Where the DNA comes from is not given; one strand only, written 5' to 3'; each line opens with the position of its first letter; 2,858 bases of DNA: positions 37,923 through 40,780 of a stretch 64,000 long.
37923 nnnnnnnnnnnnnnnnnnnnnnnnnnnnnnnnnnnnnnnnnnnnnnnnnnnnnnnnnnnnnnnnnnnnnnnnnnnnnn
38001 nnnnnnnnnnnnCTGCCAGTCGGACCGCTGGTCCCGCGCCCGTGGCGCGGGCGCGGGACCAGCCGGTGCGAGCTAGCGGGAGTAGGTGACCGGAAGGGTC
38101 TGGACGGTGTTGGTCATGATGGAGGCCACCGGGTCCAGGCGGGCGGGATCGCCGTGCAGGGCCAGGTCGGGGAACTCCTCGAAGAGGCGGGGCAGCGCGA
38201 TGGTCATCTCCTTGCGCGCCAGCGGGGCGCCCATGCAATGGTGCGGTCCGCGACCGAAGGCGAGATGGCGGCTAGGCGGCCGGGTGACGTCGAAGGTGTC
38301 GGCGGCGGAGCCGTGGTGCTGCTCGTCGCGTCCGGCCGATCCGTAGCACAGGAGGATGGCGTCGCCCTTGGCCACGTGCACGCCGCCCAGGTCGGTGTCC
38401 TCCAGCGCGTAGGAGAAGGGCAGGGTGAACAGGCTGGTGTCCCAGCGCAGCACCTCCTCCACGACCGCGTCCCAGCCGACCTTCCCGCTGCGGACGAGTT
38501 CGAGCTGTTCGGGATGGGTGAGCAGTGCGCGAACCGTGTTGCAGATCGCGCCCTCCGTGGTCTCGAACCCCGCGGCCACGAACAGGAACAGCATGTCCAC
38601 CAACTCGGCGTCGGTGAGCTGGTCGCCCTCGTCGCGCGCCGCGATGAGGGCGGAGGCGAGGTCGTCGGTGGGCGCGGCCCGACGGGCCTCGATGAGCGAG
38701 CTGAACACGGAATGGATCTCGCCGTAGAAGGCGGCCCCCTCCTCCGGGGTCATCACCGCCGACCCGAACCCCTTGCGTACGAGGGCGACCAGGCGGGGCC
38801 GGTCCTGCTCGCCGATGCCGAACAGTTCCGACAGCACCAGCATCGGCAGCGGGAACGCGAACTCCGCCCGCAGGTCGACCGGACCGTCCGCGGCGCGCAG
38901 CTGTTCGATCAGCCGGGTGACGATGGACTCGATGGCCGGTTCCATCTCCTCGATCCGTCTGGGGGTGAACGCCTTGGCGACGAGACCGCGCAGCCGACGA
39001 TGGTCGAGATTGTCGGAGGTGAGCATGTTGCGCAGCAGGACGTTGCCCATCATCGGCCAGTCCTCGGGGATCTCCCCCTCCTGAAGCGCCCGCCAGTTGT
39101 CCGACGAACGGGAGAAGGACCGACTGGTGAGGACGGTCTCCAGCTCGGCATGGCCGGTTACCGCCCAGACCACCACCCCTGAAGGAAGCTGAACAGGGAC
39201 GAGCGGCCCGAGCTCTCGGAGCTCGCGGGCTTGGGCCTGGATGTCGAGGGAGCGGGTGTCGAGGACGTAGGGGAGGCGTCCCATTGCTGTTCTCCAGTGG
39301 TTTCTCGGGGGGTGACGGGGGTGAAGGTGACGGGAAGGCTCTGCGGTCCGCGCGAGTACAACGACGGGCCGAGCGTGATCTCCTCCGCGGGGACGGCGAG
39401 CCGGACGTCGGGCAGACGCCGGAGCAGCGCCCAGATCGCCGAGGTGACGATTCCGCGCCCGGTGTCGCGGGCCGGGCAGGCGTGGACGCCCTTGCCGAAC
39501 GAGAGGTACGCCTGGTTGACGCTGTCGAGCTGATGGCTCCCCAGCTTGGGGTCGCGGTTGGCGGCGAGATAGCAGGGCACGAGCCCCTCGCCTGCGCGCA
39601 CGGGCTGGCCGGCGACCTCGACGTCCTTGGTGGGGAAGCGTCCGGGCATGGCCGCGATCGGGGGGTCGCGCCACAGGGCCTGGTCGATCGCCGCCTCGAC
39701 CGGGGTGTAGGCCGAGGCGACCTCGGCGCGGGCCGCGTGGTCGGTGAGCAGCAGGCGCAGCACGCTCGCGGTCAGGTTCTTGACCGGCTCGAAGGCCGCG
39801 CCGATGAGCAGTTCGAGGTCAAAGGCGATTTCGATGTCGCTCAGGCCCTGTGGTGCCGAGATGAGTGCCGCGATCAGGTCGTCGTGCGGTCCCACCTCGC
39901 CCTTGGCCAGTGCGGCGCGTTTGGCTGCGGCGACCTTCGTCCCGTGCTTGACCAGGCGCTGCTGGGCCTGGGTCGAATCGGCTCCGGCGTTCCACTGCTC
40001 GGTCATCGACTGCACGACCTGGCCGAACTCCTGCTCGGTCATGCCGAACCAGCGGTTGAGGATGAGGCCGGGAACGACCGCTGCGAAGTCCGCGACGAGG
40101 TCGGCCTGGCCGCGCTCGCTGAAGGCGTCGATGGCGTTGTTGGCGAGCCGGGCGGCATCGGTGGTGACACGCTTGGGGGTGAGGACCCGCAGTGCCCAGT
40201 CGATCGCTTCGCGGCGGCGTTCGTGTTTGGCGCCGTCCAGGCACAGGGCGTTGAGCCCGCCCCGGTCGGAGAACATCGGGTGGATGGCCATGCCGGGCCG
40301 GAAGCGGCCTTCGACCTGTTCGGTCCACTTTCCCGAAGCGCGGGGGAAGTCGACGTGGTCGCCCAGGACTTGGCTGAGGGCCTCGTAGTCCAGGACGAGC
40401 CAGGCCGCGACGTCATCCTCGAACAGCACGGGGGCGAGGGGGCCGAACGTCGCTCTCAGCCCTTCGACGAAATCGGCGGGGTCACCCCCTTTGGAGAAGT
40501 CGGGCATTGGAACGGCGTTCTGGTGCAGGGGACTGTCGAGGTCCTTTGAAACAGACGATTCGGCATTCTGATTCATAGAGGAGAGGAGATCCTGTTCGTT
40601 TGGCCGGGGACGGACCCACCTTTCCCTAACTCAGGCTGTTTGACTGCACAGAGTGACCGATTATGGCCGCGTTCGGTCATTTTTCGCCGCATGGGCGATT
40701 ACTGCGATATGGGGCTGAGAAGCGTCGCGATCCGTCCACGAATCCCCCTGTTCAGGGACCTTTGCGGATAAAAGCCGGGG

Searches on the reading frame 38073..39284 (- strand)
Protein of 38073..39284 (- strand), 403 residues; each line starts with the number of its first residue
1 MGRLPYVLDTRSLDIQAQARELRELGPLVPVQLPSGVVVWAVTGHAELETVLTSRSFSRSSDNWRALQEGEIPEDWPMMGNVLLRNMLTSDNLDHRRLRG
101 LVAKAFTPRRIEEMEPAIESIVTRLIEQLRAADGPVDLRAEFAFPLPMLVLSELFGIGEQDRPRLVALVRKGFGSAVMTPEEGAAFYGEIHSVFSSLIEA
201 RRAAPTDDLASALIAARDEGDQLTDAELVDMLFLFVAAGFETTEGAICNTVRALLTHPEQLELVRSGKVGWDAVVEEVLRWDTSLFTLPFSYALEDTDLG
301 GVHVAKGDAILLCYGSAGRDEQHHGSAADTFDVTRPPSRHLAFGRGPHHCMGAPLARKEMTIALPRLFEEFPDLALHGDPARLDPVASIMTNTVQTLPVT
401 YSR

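Call 16: search_protein_families(library=pfam, proteins=[window:38073-39284:-], max_evalue=0.00001)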
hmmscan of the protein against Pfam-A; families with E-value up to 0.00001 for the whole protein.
window:38073-39284:- (403 aa): 1 family
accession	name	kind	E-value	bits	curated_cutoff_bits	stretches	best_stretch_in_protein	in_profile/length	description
PF00067.27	p450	-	8.8e-26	91.1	22.8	1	272-371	325-432/462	Cytochrome P450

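Call 46: search_protein_families(library=ncbifam, proteins=[window:38073-39284:-], max_evalue=0.01)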
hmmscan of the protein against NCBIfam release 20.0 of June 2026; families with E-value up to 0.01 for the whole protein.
window:38073-39284:- (403 aa): 9 families
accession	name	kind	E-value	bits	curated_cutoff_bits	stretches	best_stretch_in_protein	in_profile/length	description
NF045816.1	PentlenlactSyn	equivalog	1.3e-51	175.6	700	1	11-401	11-396/396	pentalenolactone synthase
TIGR04515.1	P450_rel_GT_act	subfamily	5.2e-36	124.8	343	1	8-383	26-371/386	P450-derived glycosyltransferase activator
NF041177.1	Cyp119_Thmprot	equivalog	1.7e-34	119.2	680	1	86-371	67-340/368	cytochrome P450 Cyp119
TIGR04458.1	CYP450_TxtE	equivalog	4.3e-27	94.8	500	1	86-381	83-385/403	4-nitrotryptophan synthase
TIGR04538.1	P450_cycloAA_1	subfamily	1.9e-26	92.9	500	1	77-377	62-372/395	cytochrome P450, cyclodipeptide synthase-associated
NF041802.1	P450_SolI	exception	3.5e-21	75.2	850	1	87-382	109-406/424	solanimycin biosynthesis cytochrome P450 SolI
NF045812.1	PentlenOxigase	equivalog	1.8e-12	46.9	800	1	190-369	201-407/444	pentalenene oxygenase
NF051859.1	AlbFlvMonOxTrpSyn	equivalog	2e-11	43.1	700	1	189-265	218-297/457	bifunctional albaflavenone monooxygenase/terpene synthase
NF050147.1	aminopyruv_ApyO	equivalog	1e-10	40.9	525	1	91-379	84-400/444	RiPP biosynthesis cytochrome P450 ApyO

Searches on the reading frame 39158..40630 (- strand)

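Call 16: search_protein_families(library=pfam, proteins=[window:39158-40630:-], max_evalue=0.00001)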
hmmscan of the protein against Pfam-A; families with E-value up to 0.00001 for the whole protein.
window:39158-40630:- (490 aa): 0 families

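Call 91: search_protein_families(library=pfam, proteins=[window:39158-40630:-], max_evalue=0.001)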
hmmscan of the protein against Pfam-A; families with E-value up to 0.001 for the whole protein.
window:39158-40630:- (490 aa): 0 families

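Call 93: search_protein_families(library=ncbifam, proteins=[window:39158-40576:-], max_evalue=1)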
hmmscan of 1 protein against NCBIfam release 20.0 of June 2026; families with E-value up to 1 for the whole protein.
window:39158-40576:- (472 aa): 7 families
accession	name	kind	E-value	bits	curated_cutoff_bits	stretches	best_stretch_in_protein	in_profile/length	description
TIGR04538.1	P450_cycloAA_1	subfamily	2.1e-20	73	500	1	32-418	10-394/395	cytochrome P450, cyclodipeptide synthase-associated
TIGR04515.1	P450_rel_GT_act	subfamily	1.8e-18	67.1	343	1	51-396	46-367/386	P450-derived glycosyltransferase activator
NF045816.1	PentlenlactSyn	equivalog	1.7e-17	63.2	700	1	158-418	132-396/396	pentalenolactone synthase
TIGR04458.1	CYP450_TxtE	equivalog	1.1e-13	50.7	500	1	48-416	24-400/403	4-nitrotryptophan synthase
NF041177.1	Cyp119_Thmprot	equivalog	7.3e-09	34.9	680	1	49-368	13-320/368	cytochrome P450 Cyp119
NF041802.1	P450_SolI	exception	5.2e-07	28.5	850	1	229-382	230-388/424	solanimycin biosynthesis cytochrome P450 SolI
NF050147.1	aminopyruv_ApyO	equivalog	1e-05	24.4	525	1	113-393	83-397/444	RiPP biosynthesis cytochrome P450 ApyO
